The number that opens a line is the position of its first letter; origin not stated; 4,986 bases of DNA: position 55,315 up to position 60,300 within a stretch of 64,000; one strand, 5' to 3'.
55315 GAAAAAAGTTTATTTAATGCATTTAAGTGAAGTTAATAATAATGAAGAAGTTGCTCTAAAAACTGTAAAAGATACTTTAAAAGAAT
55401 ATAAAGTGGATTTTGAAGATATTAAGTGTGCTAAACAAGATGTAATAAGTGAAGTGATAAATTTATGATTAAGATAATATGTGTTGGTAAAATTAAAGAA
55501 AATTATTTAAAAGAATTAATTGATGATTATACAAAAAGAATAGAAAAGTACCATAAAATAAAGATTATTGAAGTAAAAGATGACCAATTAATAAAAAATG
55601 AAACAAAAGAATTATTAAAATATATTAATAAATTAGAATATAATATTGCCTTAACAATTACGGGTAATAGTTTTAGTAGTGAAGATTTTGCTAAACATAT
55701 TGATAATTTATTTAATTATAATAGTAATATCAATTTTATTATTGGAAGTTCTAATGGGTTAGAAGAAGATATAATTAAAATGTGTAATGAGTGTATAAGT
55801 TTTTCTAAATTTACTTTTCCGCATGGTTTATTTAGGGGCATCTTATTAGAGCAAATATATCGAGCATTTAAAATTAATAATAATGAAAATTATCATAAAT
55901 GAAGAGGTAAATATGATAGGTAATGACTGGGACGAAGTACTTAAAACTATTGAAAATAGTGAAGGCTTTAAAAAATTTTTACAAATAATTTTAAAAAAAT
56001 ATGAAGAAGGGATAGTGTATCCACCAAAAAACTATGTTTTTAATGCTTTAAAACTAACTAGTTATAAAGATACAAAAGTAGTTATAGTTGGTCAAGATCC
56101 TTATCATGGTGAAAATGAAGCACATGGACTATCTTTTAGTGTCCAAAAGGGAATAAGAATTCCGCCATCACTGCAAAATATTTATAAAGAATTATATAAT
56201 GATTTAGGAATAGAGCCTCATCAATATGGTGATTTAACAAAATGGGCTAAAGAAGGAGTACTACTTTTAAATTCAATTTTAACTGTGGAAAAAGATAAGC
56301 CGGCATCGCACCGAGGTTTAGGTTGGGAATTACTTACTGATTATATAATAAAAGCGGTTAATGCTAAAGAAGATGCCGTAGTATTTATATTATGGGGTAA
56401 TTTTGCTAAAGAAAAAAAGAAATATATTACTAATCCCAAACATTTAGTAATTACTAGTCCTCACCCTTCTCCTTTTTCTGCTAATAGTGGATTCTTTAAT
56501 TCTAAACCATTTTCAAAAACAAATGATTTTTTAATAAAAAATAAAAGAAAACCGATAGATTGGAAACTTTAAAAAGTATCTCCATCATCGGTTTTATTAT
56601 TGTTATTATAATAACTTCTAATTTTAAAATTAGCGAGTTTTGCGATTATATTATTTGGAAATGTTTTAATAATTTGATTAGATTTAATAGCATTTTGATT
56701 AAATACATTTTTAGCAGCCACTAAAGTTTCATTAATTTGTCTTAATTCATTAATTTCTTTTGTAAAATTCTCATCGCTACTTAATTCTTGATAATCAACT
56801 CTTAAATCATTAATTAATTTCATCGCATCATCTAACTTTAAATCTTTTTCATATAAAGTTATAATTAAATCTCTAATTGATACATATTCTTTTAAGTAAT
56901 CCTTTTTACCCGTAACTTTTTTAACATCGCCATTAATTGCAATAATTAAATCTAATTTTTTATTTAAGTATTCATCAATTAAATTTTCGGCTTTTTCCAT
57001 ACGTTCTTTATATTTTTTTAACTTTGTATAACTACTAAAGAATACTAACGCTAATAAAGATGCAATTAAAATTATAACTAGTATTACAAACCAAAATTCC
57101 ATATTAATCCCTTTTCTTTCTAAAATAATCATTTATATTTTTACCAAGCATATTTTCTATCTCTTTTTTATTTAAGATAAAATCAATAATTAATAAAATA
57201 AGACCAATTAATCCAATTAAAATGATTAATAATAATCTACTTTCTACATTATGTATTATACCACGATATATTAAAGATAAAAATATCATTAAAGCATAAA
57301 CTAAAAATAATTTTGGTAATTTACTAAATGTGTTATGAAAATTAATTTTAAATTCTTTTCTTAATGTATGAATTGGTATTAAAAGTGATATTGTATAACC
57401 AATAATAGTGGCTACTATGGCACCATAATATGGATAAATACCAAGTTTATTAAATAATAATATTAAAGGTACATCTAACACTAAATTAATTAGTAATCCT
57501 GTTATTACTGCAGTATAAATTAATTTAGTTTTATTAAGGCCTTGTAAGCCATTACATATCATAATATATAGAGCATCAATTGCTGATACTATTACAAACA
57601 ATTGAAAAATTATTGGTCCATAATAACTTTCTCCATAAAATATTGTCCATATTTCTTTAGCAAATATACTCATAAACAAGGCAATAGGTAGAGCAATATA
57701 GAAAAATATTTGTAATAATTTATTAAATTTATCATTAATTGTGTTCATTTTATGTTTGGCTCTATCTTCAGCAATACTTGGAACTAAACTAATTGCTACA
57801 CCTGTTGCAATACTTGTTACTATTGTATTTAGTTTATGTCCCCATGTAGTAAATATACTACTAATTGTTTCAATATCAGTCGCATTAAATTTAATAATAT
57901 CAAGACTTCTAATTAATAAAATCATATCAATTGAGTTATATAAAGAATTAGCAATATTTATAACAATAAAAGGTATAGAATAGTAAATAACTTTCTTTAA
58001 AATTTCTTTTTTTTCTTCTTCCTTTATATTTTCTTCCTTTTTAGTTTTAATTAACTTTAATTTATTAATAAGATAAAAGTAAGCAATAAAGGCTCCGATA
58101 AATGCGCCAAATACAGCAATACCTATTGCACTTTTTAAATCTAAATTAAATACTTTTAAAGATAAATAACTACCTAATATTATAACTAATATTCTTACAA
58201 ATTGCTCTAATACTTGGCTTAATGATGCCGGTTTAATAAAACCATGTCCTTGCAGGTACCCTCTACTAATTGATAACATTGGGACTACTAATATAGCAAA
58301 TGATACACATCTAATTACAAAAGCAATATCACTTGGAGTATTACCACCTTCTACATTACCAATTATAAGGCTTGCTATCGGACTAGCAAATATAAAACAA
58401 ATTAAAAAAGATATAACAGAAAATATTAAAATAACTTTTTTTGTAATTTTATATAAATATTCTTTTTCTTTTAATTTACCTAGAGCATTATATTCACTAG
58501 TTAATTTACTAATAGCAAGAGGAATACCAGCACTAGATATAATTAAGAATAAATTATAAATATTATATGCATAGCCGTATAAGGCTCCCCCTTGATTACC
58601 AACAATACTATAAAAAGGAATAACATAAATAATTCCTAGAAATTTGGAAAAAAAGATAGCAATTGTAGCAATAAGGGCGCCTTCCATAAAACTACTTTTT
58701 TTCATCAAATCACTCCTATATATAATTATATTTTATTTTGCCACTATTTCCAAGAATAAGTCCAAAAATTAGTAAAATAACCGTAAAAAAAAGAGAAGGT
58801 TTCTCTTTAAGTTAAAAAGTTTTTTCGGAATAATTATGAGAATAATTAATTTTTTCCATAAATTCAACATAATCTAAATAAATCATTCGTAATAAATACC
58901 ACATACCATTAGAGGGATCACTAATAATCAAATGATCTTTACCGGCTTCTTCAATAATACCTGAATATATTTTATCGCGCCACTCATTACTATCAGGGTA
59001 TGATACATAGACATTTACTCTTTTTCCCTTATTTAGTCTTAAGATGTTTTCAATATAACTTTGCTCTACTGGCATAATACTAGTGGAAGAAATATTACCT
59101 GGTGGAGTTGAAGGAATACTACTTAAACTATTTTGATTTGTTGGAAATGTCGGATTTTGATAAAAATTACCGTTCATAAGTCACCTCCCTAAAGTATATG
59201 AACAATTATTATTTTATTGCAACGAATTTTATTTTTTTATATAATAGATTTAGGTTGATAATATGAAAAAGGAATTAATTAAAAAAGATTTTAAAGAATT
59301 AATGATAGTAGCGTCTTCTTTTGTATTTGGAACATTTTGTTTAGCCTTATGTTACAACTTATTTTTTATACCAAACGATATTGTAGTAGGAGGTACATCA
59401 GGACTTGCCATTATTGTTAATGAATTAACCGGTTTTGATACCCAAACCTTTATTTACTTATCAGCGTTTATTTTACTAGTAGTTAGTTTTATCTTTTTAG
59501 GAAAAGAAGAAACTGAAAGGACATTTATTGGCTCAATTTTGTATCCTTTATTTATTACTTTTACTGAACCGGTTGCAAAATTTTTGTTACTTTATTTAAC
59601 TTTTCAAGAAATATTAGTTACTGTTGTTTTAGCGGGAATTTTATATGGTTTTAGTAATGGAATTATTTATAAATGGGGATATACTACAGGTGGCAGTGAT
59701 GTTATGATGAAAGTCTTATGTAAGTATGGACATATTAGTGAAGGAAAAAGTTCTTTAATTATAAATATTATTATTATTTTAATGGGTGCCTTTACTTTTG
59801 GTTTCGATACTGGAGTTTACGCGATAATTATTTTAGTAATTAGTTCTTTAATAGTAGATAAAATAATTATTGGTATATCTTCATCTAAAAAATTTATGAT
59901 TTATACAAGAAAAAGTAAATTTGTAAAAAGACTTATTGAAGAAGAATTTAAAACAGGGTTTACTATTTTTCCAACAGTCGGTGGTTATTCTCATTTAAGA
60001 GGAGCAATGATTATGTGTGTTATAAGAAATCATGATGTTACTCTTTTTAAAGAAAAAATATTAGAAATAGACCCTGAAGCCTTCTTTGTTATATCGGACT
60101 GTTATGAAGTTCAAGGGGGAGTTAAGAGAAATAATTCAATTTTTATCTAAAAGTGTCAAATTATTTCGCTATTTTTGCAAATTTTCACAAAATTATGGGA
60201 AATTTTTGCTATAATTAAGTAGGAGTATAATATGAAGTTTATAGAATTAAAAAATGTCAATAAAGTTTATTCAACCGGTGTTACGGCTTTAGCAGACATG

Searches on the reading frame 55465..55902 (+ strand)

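Call 13: search_protein_families(library=pfam, proteins=[window:55465-55902:+], max_evalue=0.00001)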
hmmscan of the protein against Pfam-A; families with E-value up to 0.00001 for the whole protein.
window:55465-55902:+ (145 aa): 1 family
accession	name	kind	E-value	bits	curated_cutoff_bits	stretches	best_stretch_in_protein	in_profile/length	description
PF02590.22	SPOUT_MTase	-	1.3e-47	162.1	27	1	2-144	3-154/154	Predicted SPOUT methyltransferase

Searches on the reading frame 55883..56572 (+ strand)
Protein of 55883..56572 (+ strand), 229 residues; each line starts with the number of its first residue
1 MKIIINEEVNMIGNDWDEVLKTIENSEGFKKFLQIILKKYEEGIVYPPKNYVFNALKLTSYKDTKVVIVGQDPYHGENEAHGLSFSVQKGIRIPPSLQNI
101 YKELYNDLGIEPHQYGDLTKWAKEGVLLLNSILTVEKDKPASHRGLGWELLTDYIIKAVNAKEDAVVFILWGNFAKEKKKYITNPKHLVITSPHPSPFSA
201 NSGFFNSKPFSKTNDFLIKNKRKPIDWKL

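Call 13: search_protein_families(library=pfam, proteins=[window:55883-56572:+], max_evalue=0.00001)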
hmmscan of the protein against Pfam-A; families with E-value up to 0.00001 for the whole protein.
window:55883-56572:+ (229 aa): 1 family
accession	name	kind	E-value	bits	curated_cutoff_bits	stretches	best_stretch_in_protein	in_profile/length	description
PF03167.25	UDG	-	3.3e-17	63.3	24.3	1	63-217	7-140/141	Uracil DNA glycosylase superfamily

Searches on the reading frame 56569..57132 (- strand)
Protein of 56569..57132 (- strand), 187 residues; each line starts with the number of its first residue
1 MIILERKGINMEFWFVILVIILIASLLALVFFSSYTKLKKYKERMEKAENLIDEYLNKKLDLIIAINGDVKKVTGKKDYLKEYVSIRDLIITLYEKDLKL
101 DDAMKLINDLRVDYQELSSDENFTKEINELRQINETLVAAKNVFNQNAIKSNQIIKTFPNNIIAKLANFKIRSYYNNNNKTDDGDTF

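Call 13: search_protein_families(library=pfam, proteins=[window:56569-57132:-], max_evalue=0.00001)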
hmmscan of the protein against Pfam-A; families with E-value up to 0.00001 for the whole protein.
window:56569-57132:- (187 aa): 1 family
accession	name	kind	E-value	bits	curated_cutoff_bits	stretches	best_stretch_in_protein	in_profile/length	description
PF04011.17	LemA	-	1.2e-11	45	26.2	1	51-181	4-141/149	LemA family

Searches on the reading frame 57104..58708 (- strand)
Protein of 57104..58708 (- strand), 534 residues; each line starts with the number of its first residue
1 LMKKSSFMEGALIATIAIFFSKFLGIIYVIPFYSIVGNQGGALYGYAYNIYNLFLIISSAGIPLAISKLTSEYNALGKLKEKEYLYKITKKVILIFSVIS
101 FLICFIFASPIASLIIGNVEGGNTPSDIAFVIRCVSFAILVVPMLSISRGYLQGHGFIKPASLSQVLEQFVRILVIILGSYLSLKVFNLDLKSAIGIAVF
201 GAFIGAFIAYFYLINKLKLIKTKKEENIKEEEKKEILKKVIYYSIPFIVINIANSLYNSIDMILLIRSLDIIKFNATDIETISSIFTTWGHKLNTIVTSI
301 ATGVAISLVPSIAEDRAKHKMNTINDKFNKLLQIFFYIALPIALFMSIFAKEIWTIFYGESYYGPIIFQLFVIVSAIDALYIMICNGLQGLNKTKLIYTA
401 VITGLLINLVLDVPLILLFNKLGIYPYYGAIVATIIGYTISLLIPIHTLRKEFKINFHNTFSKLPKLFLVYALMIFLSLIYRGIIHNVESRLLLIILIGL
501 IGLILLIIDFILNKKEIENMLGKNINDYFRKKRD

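Call 13: search_protein_families(library=pfam, proteins=[window:57104-58708:-], max_evalue=0.00001)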
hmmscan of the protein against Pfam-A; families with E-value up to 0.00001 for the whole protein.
window:57104-58708:- (534 aa): 2 families
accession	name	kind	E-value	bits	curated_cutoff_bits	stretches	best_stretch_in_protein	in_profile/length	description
PF01943.22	Polysacc_synt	-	6.6e-28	98.3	28.2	1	9-266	3-233/274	Polysaccharide biosynthesis protein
PF01554.23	MatE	-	3.8e-06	27.1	24.9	1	293-412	37-159/161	MatE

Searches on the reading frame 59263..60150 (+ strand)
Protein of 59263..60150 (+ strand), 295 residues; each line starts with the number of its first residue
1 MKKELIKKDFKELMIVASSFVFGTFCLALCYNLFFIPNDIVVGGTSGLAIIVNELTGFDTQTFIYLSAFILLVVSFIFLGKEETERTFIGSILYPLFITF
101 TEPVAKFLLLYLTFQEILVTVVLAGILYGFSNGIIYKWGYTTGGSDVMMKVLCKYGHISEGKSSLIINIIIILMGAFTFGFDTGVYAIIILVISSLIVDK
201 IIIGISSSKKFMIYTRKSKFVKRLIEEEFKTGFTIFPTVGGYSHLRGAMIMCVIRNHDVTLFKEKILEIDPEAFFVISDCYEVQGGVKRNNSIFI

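Call 13: search_protein_families(library=pfam, proteins=[window:59263-60150:+], max_evalue=0.00001)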
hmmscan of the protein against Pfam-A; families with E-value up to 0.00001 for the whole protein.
window:59263-60150:+ (295 aa): 2 families
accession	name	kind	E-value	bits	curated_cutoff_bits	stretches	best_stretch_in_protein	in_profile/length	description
PF02588.21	YitT_membrane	-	6.8e-43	146.9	24.3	1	20-225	5-204/205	Uncharacterised 5xTM membrane BCR, YitT family COG1284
PF10035.14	DUF2179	-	3.6e-15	55.9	22.8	1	232-285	2-55/55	Uncharacterized protein conserved in bacteria (DUF2179)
